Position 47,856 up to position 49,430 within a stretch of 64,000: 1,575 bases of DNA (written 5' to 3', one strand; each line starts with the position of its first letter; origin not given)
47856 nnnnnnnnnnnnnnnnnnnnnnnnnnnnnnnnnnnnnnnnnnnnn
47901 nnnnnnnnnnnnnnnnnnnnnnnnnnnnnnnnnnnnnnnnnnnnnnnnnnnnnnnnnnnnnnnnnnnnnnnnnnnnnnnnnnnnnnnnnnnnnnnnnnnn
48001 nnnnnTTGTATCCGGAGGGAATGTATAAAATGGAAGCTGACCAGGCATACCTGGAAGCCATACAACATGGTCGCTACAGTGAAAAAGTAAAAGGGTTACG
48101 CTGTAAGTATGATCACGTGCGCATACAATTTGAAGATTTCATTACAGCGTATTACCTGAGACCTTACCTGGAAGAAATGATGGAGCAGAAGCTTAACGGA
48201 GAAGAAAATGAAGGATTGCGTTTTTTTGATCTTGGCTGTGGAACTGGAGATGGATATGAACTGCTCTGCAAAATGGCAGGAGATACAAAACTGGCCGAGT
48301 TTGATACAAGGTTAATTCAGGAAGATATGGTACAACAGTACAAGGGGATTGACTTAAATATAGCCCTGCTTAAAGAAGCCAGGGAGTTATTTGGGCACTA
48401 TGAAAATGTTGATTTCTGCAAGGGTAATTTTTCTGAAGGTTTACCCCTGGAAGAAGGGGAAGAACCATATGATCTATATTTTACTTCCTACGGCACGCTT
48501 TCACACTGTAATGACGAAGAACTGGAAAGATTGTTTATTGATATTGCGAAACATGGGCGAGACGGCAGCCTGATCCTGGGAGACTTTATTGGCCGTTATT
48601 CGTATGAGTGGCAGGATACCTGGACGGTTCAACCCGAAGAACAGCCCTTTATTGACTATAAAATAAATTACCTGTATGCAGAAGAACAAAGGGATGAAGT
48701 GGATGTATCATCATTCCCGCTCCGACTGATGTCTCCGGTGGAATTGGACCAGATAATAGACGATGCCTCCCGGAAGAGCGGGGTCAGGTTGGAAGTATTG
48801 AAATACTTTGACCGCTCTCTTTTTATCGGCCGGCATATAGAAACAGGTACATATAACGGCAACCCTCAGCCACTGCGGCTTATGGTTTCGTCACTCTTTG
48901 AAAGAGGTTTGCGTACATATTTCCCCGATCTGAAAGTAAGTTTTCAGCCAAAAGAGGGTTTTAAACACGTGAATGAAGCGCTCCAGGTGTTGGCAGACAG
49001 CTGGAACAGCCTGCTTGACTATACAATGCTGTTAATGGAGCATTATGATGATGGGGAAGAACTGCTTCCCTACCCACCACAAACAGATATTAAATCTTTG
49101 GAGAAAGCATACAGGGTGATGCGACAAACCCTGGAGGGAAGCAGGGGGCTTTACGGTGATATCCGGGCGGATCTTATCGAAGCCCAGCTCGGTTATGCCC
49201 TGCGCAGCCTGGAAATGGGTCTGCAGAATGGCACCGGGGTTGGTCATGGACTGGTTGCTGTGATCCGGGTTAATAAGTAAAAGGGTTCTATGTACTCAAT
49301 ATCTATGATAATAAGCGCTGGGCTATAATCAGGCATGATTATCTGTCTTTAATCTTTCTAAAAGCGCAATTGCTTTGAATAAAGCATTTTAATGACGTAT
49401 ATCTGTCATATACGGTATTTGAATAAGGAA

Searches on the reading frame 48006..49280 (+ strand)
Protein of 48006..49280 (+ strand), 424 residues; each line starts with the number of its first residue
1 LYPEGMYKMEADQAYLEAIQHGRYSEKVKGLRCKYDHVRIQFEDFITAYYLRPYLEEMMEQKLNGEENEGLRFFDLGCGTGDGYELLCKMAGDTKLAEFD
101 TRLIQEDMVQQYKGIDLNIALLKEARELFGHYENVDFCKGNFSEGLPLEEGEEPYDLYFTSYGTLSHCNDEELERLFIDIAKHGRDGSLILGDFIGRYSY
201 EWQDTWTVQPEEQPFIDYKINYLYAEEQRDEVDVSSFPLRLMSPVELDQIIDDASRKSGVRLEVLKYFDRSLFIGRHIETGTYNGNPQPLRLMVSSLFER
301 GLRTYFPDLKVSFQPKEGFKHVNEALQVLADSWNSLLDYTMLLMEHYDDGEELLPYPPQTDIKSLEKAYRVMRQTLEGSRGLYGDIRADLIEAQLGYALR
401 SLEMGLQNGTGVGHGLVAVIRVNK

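Call 45: search_protein_families(library=pfam, proteins=[window:48006-49280:+], max_evalue=0.00001)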
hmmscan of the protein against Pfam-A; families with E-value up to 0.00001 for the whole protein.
window:48006-49280:+ (424 aa): 2 families
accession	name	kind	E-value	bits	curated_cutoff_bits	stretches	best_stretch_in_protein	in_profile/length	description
PF13649.12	Methyltransf_25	-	2e-08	35.3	27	0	106-184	17-93/97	Methyltransferase domain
PF13847.12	Methyltransf_31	-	8.5e-06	26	27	0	68-161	2-81/145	Methyltransferase domain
